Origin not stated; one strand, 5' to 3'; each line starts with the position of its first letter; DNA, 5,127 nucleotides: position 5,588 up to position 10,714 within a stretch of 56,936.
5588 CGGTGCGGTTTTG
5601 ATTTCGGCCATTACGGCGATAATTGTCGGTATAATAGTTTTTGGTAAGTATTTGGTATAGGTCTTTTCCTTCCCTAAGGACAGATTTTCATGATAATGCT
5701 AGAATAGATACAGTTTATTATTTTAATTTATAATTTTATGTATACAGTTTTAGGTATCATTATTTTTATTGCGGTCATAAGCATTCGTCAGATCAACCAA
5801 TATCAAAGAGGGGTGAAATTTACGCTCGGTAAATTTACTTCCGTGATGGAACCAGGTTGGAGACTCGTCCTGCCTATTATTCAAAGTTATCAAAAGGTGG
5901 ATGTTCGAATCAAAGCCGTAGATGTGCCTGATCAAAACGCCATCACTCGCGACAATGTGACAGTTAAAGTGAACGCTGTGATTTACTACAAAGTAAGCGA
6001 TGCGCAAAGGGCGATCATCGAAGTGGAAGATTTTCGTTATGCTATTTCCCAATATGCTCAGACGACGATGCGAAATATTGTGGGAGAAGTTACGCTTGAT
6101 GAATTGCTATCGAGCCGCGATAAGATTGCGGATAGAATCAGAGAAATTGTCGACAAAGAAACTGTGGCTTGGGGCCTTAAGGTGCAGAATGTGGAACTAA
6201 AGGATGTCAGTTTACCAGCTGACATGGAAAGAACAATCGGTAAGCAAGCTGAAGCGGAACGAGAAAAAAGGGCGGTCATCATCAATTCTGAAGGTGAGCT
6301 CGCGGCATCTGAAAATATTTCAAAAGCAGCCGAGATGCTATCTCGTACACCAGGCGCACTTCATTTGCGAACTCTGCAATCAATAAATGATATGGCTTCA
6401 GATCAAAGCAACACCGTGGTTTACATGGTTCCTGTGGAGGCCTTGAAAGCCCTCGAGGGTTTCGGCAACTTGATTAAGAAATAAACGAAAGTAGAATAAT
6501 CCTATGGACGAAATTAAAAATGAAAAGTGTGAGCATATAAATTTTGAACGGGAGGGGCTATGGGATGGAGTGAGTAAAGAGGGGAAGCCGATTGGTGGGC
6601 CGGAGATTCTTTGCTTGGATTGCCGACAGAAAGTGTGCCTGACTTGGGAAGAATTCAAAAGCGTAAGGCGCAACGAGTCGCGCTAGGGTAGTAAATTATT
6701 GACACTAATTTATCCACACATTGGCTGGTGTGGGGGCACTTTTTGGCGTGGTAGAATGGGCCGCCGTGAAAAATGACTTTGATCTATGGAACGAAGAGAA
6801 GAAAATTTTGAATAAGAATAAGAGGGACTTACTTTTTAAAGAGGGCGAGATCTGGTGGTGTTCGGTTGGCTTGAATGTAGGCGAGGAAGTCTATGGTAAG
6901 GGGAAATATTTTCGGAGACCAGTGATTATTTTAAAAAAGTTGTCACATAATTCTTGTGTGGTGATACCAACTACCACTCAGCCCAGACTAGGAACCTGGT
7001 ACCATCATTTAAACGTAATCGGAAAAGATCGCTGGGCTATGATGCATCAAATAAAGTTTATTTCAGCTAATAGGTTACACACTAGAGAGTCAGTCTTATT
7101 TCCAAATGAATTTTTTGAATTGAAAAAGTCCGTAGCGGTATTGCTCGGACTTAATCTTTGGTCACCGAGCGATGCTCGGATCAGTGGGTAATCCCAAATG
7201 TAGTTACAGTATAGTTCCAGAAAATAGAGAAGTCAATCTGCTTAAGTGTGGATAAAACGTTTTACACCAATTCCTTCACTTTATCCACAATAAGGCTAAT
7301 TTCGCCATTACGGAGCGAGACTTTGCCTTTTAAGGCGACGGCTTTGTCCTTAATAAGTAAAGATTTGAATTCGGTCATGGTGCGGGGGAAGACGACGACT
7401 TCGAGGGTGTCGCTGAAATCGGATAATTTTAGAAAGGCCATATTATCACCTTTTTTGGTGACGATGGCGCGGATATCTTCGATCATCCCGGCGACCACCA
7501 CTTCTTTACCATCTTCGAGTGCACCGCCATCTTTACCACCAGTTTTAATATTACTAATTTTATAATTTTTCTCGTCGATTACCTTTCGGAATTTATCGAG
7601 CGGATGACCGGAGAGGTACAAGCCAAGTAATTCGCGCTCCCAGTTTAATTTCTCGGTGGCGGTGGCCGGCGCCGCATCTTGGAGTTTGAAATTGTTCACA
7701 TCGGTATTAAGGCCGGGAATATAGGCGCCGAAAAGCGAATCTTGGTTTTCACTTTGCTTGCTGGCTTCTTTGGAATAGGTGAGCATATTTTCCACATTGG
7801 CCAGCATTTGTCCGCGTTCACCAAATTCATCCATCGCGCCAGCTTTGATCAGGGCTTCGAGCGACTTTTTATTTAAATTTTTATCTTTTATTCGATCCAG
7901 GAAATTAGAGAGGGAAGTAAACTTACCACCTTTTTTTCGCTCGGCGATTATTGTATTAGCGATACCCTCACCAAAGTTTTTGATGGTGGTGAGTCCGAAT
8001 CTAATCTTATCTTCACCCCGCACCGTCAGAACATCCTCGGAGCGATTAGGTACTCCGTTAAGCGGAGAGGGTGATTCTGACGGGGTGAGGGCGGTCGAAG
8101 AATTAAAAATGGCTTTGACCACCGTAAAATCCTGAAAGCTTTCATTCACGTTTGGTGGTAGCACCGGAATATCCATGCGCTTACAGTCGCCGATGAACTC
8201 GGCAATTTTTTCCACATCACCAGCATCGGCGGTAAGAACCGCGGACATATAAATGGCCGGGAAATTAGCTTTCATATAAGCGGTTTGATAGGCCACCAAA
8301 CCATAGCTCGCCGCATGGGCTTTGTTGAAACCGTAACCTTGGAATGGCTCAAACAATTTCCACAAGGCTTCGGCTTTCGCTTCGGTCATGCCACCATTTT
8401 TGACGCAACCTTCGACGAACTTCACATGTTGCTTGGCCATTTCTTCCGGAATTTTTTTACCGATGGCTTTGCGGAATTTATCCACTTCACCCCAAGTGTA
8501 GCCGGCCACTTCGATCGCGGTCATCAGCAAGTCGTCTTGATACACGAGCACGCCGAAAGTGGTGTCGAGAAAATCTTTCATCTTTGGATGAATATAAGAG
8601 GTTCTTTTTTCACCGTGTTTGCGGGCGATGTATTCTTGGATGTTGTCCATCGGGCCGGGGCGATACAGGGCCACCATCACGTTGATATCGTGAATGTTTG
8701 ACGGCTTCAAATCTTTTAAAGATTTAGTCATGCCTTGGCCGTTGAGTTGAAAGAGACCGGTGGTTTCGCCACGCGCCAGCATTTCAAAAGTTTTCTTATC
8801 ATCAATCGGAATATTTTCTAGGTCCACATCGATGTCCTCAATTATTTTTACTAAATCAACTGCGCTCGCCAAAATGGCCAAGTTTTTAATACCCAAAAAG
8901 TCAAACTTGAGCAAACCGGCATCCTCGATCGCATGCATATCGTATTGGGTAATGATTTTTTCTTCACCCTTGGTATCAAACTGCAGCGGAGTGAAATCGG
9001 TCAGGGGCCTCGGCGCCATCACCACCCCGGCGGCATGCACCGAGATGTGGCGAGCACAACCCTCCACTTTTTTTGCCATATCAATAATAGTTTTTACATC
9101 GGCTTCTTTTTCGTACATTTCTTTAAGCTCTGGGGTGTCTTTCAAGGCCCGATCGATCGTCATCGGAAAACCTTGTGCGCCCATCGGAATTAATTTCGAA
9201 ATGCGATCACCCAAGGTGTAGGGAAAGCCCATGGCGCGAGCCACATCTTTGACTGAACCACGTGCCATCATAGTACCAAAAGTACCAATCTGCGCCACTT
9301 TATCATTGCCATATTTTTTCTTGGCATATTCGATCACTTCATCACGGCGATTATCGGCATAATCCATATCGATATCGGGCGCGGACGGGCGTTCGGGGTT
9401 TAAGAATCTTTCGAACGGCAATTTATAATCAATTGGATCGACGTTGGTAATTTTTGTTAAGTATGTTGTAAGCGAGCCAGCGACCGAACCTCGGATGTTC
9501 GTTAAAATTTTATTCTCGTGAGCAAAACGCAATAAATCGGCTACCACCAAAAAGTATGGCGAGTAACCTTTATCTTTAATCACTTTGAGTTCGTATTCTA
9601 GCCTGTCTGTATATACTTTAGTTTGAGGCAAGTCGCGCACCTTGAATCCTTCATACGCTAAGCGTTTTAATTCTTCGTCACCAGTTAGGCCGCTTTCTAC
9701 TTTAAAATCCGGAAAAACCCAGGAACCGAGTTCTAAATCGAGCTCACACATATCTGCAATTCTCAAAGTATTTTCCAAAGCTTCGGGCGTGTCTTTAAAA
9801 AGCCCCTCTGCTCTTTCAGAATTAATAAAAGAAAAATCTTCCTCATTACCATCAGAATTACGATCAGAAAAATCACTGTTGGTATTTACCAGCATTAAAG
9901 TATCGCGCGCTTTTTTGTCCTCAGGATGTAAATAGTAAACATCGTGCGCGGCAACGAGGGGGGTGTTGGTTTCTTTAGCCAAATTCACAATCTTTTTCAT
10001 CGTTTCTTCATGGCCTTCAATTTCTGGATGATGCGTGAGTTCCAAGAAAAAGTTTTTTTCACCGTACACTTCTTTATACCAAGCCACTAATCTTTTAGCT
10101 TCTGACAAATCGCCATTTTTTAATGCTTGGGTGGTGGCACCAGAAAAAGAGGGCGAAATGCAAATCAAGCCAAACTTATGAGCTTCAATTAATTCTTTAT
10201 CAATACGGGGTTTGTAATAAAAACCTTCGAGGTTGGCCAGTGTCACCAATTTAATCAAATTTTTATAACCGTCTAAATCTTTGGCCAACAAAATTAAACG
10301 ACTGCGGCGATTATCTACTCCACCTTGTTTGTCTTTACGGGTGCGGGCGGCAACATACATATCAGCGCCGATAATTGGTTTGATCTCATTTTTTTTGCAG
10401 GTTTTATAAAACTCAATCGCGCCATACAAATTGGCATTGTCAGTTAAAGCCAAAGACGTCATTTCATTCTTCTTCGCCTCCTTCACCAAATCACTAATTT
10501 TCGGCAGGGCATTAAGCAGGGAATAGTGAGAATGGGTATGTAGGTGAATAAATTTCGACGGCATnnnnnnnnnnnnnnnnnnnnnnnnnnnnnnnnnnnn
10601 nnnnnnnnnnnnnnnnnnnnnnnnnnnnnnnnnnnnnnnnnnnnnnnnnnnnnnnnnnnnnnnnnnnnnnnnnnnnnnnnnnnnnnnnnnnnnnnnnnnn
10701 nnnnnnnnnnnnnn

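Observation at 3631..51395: Six compositionally foreign, self-contained mini-cassettes scattered between core genes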

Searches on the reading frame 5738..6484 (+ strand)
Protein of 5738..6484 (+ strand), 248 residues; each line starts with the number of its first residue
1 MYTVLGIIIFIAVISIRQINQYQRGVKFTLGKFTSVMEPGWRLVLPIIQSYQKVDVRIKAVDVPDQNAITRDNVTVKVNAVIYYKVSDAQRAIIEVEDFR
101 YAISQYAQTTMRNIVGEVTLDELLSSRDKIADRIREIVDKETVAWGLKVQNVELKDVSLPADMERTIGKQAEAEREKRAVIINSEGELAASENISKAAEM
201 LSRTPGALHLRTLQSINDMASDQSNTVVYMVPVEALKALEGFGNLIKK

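Call 93: search_protein_families(library=pfam, proteins=[window:5738-6484:+], max_evalue=0.00001)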
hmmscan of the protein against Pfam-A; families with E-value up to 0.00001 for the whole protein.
window:5738-6484:+ (248 aa): 2 families
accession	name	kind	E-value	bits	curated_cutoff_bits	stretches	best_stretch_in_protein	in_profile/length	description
PF01145.31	Band_7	-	3.4e-41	141.7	23.6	1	18-187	2-175/176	SPFH domain / Band 7 family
PF13421.11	Band_7_1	-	5e-06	26.7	24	1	99-172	133-208/211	SPFH domain-Band 7 family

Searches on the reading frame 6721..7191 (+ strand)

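Call 93: search_protein_families(library=pfam, proteins=[window:6721-7191:+], max_evalue=0.00001)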
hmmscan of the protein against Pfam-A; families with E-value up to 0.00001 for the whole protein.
window:6721-7191:+ (156 aa): 1 family
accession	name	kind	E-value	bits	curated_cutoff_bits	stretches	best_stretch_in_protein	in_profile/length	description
PF02452.23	PemK_toxin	-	2.5e-08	34.5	23.1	1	40-141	1-108/109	PemK-like, MazF-like toxin of type II toxin-antitoxin system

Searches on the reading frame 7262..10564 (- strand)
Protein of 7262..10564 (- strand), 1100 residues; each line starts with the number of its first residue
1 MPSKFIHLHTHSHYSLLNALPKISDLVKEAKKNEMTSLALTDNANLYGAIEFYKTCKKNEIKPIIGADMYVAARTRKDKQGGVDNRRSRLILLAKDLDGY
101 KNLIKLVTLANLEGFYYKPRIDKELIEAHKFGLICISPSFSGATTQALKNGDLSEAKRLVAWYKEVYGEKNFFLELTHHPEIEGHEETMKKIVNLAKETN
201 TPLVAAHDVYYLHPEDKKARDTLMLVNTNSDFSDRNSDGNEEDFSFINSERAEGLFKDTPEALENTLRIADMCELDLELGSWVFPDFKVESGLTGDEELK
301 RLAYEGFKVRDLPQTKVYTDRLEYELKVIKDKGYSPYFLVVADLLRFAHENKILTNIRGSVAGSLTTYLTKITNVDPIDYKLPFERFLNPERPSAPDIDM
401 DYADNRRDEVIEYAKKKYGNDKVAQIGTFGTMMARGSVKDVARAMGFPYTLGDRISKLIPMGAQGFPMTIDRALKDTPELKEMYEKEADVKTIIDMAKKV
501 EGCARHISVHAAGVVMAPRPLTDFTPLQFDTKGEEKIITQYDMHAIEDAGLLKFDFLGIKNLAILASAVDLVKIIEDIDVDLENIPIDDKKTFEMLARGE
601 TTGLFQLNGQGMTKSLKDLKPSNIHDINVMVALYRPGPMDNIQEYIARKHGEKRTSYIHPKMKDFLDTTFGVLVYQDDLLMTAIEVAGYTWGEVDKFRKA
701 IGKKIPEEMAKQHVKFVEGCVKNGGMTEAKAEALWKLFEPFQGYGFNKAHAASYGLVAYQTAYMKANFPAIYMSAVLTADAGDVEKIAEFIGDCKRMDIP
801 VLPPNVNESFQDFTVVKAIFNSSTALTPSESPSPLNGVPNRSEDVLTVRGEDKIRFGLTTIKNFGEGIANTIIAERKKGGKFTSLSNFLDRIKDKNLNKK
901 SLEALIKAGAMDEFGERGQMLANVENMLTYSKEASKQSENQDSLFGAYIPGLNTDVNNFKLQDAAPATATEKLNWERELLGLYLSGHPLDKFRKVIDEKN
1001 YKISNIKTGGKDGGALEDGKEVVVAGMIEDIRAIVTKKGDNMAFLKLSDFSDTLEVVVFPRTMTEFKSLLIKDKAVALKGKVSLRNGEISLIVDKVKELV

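Call 7: search_protein_families(library=pfam, proteins=[window:7262-10564:-])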
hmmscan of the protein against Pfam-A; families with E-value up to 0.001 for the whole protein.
window:7262-10564:- (1100 aa): 5 families
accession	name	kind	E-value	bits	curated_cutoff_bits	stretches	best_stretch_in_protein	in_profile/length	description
PF07733.18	DNA_pol3_alpha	-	1.6e-92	310.2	23.9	1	298-558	2-260/260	Bacterial DNA polymerase III alpha NTPase domain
PF17657.6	DNA_pol3_finger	-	8.9e-54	181.7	22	1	561-724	1-166/166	Bacterial DNA polymerase III alpha subunit finger domain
PF02811.25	PHP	-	1.8e-50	171.9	26.4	1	7-179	1-164/164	PHP domain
PF14579.12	HHH_6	-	3.7e-27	94.8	25.6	1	799-917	2-87/90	Helix-hairpin-helix motif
PF01336.31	tRNA_anti-codon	-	9.2e-13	48.4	27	1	1022-1099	1-75/75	OB-fold nucleic acid binding domain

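Call 21: find_related_loci(query=window:7262-10564:-, collection=genome_contigs, flank=10000)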
Query window:7262-10564:- (1100 aa) in genome_contigs; peptide patterns used: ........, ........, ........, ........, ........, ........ (x = any residue, [..] = any of these).
599 stretches matched a pattern (row limit reached: there are more); 562 encode a relative of the query (tblastn E <= 1e-3); the best 80 are kept; 80 distinct loci.
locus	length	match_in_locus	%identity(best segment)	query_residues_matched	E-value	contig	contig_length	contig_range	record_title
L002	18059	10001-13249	78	1-1100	0e+0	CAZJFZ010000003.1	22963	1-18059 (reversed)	MAG TPA_asm: uncultured Candidatus Saccharibacteria bacterium isolate SRP062349_co1_170 genome assembly, contig: NODE_29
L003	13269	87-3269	76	1-1100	0e+0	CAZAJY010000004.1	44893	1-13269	MAG TPA_asm: uncultured Candidatus Saccharibacteria bacterium isolate SRP178699_co1_453 genome assembly, contig: NODE_74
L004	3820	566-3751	75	3-1094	0e+0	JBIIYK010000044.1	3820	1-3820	MAG: Candidatus Paceibacteria bacterium isolate ME2005-09-19_3300034101_group2_bin230 Rohwer_bin1535_scaffold_41058_c1,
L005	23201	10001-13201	67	3-1099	0e+0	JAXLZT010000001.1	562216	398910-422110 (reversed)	MAG: Candidatus Paceibacterota bacterium isolate STL-PAT9 C4.155.fa-1, whole genome shotgun sequence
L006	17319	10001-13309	66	4-1099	0e+0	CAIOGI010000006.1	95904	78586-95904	MAG: Candidatus Taylorbacteria bacterium isolate Loclat_bin-01970 genome assembly, contig: bin-01970:06/13, whole genome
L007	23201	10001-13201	67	3-1099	0e+0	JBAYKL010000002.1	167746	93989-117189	MAG: Candidatus Paceibacterota bacterium isolate SO_2016_GW1_79 scaffold00181_OW334_2016, whole genome shotgun sequence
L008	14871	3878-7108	65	1-1099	0e+0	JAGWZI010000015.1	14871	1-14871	MAG: Patescibacteria group bacterium isolate REEB51 contig-150_4987, whole genome shotgun sequence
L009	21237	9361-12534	66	4-1099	0e+0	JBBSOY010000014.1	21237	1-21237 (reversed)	MAG: Candidatus Paceibacteria bacterium isolate LS6_sbin.42 LS6_sbin.42_K_1562486_L_21237_cov_9.0001, whole genome shotg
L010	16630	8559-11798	65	3-1099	0e+0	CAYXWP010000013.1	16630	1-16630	MAG TPA_asm: uncultured Candidatus Saccharibacteria bacterium isolate SRP062349_co2_4 genome assembly, contig: NODE_1869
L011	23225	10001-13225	65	3-1099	0e+0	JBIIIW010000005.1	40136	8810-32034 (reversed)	MAG: Candidatus Paceibacteria bacterium isolate ME2001-09-10pf_3300042914_group1_bin230 Rohwer_bin1538_scaffold_472_c1,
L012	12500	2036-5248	65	4-1099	0e+0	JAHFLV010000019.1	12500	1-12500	MAG: Candidatus Zambryskiibacteriota bacterium isolate nzgw441 NODE_7726_length_12501_cov_3.336834, whole genome shotgun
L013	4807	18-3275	64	3-1099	0e+0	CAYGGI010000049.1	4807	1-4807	MAG TPA_asm: uncultured Candidatus Saccharibacteria bacterium isolate ERP113451_co3_102 genome assembly, contig: NODE_18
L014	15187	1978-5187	64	1-1097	0e+0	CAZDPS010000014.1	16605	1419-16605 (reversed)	MAG TPA_asm: uncultured Candidatus Saccharibacteria bacterium isolate SRP300315_co1_23 genome assembly, contig: NODE_159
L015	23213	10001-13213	64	1-1099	0e+0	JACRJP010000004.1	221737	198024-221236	MAG: Candidatus Taylorbacteria bacterium isolate NC_groundwater_1832_Pr3_B-0.1um_40_24 SR-2_scaffold_141_2665405, whole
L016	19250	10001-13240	64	3-1099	0e+0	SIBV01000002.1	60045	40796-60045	MAG: Candidatus Zambryskibacteria bacterium isolate Baikal-deep-G185 BACOMB-C1880, whole genome shotgun sequence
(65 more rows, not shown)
